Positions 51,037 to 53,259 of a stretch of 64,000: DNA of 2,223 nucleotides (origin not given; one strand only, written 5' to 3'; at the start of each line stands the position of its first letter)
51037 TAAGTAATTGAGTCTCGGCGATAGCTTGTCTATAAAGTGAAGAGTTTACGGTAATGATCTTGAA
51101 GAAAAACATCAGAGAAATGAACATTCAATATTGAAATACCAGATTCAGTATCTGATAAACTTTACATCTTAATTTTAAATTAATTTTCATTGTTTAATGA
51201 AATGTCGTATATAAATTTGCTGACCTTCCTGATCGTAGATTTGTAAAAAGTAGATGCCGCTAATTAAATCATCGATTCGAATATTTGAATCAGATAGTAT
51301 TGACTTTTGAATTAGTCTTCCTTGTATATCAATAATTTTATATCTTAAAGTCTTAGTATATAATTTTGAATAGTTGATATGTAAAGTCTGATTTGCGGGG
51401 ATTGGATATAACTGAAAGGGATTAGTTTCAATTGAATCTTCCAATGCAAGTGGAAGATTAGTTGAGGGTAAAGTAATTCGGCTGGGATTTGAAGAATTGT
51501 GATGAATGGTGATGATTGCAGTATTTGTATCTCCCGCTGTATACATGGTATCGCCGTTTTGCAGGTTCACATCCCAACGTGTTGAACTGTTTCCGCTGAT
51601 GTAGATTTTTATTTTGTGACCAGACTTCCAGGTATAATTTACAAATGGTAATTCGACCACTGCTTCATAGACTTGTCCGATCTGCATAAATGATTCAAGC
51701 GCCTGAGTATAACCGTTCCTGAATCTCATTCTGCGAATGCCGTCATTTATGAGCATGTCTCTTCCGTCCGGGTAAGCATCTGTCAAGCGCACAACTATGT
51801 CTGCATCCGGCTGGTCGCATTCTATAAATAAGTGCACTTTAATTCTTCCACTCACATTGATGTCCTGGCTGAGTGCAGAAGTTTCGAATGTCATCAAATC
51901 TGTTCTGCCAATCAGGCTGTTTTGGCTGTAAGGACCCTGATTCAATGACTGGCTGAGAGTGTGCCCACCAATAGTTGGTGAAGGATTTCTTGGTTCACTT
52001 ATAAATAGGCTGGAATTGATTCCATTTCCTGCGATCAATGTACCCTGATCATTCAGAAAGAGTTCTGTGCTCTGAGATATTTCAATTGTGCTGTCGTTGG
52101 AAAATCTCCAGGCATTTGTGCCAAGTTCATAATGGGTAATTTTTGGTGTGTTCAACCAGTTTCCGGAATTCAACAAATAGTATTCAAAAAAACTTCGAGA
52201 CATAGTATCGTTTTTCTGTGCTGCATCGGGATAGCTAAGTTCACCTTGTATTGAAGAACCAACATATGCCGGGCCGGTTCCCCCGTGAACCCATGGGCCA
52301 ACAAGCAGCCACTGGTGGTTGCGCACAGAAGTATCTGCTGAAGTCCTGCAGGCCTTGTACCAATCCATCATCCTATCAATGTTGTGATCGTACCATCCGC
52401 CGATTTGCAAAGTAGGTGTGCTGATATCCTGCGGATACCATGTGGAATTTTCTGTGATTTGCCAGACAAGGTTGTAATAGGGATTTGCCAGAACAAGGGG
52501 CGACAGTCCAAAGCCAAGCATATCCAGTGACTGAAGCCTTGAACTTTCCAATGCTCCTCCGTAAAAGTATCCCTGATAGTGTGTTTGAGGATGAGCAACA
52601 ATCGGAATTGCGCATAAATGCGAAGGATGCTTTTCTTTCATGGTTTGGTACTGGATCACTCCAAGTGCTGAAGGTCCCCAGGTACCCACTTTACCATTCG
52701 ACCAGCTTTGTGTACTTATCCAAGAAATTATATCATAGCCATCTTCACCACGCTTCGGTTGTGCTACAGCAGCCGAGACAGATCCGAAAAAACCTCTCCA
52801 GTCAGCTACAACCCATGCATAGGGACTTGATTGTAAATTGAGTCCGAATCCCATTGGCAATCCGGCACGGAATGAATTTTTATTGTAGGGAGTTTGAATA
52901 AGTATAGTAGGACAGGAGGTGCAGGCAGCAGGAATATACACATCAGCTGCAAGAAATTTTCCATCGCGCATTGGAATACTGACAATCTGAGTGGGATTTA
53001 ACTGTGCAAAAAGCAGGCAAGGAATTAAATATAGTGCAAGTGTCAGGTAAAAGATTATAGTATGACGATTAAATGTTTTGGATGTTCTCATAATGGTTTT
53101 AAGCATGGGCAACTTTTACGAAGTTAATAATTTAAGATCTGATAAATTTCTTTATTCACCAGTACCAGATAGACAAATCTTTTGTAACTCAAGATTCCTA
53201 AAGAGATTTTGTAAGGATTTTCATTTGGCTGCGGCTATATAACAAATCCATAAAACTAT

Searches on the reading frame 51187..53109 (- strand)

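Call 16: search_protein_families(library=pfam, proteins=[window:51187-53109:-], max_evalue=0.001)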
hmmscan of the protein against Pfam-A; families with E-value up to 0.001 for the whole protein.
window:51187-53109:- (640 aa): 3 families
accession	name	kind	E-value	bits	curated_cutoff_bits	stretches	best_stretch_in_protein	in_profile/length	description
PF02129.25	Peptidase_S15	-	9.3e-33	114.5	23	2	49-194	1-150/262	X-Pro dipeptidyl-peptidase (S15 family)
PF08530.16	PepX_C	-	1.1e-27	97.9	22.5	1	318-545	3-216/217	X-Pro dipeptidyl-peptidase C-terminal non-catalytic domain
PF18962.6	Por_Secre_tail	-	3.3e-10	40.6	27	1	567-632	1-70/75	Secretion system C-terminal sorting domain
